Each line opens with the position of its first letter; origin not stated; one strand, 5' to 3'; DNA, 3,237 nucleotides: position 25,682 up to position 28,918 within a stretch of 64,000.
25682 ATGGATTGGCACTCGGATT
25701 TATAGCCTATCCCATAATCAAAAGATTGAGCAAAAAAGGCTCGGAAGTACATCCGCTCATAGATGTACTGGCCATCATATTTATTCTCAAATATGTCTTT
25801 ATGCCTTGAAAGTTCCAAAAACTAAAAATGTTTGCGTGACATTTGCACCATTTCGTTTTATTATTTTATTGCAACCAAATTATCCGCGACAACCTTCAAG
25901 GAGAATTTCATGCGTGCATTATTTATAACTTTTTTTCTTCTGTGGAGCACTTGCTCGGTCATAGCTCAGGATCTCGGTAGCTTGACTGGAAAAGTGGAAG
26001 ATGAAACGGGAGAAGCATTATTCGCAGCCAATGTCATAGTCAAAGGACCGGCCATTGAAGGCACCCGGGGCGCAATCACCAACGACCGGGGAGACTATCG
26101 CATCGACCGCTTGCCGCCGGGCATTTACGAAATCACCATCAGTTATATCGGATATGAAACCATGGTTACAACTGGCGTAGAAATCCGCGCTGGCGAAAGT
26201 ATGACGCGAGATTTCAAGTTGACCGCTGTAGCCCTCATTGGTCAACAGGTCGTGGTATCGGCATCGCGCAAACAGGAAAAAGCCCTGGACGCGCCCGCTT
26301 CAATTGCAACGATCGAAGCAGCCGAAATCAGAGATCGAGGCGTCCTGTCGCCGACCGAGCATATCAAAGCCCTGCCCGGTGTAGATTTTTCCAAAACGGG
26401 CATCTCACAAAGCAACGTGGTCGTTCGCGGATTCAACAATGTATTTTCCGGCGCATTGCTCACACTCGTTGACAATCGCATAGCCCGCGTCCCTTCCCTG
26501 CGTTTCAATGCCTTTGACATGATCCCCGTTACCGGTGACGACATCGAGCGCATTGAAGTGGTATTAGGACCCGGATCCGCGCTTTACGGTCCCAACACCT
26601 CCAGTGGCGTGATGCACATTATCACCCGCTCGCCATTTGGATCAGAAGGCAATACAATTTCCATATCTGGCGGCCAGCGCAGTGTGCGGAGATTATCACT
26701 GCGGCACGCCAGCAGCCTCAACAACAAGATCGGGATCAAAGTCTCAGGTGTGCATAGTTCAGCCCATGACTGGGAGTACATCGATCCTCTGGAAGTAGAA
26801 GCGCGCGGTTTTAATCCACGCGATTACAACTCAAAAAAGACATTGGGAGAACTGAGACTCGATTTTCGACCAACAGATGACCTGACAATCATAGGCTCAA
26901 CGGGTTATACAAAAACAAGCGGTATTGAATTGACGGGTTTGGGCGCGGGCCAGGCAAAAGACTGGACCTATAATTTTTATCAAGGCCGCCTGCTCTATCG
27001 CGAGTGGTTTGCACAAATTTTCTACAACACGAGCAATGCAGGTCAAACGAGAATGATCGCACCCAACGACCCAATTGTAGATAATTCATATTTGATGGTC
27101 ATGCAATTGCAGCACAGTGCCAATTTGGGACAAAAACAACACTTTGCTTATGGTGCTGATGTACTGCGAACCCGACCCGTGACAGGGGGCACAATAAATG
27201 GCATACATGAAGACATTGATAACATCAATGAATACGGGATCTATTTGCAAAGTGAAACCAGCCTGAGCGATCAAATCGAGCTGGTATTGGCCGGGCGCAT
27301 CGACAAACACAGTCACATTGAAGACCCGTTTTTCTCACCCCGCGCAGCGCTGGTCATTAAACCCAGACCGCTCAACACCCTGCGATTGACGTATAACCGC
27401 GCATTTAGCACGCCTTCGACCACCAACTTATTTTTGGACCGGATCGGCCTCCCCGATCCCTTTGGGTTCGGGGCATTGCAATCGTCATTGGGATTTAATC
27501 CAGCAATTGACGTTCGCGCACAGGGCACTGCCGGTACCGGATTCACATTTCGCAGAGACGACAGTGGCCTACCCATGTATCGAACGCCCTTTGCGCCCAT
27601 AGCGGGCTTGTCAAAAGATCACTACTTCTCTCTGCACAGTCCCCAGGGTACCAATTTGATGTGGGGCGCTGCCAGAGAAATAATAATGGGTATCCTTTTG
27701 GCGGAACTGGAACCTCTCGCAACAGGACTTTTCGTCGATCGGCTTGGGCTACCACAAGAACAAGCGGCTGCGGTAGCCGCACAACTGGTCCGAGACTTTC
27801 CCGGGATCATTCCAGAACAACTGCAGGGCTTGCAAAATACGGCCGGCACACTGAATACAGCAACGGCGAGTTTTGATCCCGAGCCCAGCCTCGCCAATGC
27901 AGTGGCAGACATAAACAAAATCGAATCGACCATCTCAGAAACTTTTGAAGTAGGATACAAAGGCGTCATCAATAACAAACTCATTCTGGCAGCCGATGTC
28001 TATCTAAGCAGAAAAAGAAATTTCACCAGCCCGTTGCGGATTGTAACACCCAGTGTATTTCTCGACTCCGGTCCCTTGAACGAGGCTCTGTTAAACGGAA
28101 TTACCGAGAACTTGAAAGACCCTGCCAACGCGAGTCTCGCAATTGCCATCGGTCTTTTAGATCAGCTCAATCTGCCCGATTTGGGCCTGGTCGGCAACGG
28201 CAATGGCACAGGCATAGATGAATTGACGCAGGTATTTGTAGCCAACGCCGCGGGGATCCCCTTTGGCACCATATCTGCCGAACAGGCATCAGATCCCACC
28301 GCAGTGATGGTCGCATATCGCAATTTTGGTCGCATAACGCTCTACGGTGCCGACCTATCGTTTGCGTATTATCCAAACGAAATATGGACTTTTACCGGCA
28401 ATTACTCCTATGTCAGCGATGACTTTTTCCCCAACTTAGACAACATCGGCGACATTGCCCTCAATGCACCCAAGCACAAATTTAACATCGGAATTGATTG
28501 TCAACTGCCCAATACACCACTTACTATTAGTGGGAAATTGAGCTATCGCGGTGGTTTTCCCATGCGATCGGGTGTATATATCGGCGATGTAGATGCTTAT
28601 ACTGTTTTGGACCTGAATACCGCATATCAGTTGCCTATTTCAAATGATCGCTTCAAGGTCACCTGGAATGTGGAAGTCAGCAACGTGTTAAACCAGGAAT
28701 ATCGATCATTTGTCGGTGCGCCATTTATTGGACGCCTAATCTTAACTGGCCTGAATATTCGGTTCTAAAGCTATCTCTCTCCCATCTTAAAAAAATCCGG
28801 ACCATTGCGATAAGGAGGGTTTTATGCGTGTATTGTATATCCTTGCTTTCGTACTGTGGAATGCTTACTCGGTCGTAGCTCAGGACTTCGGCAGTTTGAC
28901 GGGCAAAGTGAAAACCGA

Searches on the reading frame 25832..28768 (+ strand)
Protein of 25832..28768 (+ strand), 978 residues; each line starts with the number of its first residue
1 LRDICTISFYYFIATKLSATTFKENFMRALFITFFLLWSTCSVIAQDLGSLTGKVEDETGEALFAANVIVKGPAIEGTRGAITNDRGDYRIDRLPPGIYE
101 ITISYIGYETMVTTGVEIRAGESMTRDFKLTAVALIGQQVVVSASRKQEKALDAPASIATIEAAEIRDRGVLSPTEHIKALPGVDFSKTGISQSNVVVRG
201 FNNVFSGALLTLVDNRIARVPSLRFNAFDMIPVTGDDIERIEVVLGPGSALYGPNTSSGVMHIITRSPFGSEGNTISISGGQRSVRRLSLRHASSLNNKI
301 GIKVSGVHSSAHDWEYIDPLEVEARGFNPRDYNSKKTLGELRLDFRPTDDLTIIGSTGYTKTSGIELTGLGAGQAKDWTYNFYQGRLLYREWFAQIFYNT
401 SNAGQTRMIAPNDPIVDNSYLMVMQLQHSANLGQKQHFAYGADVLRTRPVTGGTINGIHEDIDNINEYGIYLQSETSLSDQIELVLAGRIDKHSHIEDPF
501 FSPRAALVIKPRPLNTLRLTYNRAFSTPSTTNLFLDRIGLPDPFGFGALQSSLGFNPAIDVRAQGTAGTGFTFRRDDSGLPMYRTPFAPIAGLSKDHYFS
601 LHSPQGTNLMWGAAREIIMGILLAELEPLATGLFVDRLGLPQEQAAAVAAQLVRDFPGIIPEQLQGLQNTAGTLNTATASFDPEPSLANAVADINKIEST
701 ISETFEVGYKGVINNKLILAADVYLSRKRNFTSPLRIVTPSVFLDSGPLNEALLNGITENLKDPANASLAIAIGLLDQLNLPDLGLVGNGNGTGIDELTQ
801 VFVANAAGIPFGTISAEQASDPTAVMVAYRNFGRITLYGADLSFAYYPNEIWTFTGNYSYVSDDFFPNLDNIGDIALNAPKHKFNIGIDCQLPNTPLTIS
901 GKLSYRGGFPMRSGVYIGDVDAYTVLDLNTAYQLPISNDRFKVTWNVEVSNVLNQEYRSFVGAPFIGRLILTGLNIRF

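Call 44: search_protein_families(library=ncbifam, proteins=[window:25832-28768:+], max_evalue=0.00001)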
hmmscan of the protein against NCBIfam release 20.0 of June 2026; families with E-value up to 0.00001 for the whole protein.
window:25832-28768:+ (978 aa): 19 families
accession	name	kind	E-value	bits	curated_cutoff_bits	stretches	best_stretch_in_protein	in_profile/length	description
NF053590.1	TonB_dep_TOL0244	equivalog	5.6e-38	130.9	645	1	140-530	14-389/604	TOL_0244 family TonB-dependent receptor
TIGR01783.1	TonB-siderophor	subfamily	4.2e-33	114.9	223.5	2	153-315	1-159/649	TonB-dependent siderophore receptor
NF007478.2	PRK10064.1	equivalog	1.4e-22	79.7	745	1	125-267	18-159/663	catecholate siderophore receptor CirA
TIGR01785.1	TonB-hemin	subfamily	2.5e-21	75.8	316.85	2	138-268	2-131/677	TonB-dependent heme/hemoglobin receptor family protein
NF010010.0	PRK13483.1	equivalog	1.1e-19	70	927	1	133-267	29-164/660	ligand-gated channel protein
TIGR04056.1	OMP_RagA_SusC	subfamily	2.9e-19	68.9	368.25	1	51-274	3-210/981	SusC/RagA family TonB-linked outer membrane protein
TIGR01779.1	TonB-B12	equivalog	3.8e-19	68.7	599.7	1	138-310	29-198/614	TonB-dependent vitamin B12 receptor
NF010038.0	PRK13513.1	equivalog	5.1e-16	58.4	942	1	134-267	32-166/659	ligand-gated channel protein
NF050067.1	TonBEntbctnRecCfrA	equivalog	3.5e-15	55.3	1200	1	138-267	27-159/698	TonB-dependent ferric enterobactin receptor CfrA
TIGR01786.1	TonB-hemlactrns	subfamily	8.5e-14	50.8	323.75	0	825-962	544-691/719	TonB-dependent hemoglobin/transferrin/lactoferrin family receptor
NF049946.1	TonB_dep_CU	exception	2.9e-13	49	700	1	828-969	541-673/683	TonB-dependent receptor, CU motif-type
NF010011.0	PRK13484.1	equivalog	2.8e-11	42.4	1197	1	138-267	31-160/682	IreA family TonB-dependent siderophore receptor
NF010012.0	PRK13486.1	equivalog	5.1e-11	41.6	924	1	131-267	19-159/696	TonB-dependent receptor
NF007926.1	PRK10641.1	equivalog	1.1e-10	40.7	836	1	138-363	28-249/617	TonB-dependent vitamin B12 receptor BtuB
NF010048.1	PRK13524.1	subfamily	6.7e-08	31.5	493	0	233-269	143-179/744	FepA family TonB-dependent siderophore receptor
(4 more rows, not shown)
